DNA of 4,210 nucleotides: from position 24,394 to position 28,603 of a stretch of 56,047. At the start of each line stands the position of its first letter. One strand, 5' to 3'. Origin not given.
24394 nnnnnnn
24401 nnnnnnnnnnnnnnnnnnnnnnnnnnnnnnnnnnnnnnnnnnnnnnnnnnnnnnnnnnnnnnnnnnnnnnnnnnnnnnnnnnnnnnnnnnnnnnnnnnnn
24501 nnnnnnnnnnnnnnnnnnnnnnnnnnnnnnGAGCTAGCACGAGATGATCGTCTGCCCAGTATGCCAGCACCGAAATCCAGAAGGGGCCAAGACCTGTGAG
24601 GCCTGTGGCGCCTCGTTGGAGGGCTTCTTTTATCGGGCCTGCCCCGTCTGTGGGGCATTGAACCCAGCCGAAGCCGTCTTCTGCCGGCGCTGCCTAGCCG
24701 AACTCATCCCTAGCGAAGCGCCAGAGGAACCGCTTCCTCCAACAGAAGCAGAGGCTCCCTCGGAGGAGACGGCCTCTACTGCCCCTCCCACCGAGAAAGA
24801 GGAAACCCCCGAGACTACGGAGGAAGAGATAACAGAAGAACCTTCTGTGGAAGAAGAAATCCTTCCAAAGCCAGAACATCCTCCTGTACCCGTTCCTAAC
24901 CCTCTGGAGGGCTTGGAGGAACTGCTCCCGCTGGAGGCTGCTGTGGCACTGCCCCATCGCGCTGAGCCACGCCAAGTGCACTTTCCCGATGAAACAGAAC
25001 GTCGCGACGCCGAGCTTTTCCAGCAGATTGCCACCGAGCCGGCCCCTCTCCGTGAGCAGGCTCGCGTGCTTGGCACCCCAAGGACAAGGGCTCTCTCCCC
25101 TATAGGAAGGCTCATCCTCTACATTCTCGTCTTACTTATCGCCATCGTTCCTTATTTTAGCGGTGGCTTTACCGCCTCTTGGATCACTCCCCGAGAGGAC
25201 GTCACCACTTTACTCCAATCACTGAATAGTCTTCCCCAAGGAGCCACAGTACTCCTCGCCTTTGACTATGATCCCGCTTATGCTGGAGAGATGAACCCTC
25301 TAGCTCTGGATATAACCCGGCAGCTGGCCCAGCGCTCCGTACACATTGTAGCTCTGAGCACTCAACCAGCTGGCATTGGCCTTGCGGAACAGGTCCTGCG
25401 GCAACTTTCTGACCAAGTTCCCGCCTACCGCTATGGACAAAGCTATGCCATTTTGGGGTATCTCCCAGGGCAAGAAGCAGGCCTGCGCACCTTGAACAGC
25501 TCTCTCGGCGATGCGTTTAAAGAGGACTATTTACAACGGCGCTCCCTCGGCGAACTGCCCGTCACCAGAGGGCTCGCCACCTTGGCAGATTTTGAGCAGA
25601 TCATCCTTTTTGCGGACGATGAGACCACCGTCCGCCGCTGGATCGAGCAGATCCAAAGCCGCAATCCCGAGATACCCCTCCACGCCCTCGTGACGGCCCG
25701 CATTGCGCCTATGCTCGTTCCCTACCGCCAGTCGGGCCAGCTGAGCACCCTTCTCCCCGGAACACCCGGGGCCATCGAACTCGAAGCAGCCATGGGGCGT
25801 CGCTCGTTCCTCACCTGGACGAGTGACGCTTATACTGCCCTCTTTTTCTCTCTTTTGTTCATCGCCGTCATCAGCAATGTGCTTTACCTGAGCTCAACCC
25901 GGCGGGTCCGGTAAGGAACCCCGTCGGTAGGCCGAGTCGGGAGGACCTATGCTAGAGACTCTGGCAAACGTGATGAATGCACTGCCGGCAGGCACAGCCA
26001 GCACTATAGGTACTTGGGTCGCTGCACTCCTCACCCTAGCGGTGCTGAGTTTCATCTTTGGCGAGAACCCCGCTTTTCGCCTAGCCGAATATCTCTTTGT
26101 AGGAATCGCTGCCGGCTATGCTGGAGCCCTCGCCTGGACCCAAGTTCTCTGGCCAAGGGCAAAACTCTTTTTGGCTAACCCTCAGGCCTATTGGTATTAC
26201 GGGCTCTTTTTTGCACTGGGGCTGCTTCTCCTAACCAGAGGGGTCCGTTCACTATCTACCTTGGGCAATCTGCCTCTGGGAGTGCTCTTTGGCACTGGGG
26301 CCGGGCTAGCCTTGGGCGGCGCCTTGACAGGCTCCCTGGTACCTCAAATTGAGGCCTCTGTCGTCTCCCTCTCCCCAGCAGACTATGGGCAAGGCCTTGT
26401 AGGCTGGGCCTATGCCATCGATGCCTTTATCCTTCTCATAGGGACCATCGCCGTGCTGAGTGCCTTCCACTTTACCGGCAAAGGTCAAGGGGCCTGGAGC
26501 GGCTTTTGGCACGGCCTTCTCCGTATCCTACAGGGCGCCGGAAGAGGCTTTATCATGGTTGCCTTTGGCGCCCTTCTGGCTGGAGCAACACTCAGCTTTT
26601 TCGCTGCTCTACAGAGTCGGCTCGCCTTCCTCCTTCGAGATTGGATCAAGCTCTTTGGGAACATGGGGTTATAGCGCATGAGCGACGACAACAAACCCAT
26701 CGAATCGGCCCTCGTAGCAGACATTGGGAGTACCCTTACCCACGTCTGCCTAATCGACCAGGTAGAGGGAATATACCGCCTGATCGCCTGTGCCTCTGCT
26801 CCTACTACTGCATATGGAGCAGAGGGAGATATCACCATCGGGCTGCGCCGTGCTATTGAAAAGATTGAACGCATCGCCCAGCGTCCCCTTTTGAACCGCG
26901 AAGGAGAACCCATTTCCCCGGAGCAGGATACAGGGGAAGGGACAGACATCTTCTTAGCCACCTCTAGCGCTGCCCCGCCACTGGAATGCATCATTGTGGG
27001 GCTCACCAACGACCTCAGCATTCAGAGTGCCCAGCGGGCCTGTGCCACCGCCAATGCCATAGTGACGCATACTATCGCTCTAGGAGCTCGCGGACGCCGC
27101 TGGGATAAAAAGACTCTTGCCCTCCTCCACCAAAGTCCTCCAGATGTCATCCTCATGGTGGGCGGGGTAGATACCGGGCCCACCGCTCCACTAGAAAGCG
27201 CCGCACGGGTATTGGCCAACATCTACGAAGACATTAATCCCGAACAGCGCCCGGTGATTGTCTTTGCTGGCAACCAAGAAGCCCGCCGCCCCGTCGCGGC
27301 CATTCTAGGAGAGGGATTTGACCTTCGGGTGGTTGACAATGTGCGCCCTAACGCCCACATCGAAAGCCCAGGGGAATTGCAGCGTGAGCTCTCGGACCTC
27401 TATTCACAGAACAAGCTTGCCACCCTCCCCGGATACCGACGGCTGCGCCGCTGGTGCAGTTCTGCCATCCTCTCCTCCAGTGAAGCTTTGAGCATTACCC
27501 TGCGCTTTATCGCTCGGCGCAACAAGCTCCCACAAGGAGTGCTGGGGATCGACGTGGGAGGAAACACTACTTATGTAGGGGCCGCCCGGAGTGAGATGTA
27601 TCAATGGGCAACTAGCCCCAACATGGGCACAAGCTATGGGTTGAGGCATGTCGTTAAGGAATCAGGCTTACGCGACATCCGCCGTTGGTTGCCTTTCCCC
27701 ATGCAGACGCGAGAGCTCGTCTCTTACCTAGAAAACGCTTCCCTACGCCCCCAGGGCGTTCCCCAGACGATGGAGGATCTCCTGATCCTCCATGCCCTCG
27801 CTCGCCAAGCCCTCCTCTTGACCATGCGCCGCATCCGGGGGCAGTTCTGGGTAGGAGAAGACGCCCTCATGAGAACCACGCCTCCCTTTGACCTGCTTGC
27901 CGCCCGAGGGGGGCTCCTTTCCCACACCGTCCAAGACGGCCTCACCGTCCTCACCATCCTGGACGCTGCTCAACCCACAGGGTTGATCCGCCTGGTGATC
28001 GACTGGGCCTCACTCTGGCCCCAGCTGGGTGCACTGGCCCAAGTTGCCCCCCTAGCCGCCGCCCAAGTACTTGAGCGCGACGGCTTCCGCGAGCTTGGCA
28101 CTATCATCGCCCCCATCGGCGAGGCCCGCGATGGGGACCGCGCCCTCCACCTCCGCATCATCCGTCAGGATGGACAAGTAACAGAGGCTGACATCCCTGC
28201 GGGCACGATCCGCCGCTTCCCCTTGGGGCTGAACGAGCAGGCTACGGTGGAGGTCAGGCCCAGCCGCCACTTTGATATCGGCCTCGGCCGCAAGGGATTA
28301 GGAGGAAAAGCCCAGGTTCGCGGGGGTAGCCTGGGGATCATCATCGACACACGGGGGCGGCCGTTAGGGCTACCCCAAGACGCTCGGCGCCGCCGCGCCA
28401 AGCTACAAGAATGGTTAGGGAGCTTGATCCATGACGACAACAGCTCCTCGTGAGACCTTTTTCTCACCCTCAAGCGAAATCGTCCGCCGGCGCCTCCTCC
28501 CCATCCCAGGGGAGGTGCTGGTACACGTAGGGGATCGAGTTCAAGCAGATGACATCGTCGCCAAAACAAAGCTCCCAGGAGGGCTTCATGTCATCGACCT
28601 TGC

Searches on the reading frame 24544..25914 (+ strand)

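Call 62: search_protein_families(library=pfam, proteins=[window:24544-25914:+], max_evalue=0.000001)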
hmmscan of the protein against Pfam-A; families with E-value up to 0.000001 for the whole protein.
window:24544-25914:+ (456 aa): 2 families
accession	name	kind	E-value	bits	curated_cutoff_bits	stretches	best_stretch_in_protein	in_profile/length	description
PF13240.11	Zn_Ribbon_1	-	3.3e-11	43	25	0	4-25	2-23/23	zinc-ribbon domain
PF12773.13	DZR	-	2.6e-10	40.7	27.3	1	4-50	1-44/45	Double zinc ribbon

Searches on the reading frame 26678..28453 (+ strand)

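Call 62: search_protein_families(library=pfam, proteins=[window:26678-28453:+], max_evalue=0.000001)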
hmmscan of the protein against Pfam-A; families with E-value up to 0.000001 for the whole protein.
window:26678-28453:+ (591 aa): 1 family
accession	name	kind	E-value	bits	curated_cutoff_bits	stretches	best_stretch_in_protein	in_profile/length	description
PF13941.12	MutL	-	1.2e-68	232.3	27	1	12-467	2-448/450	MutL protein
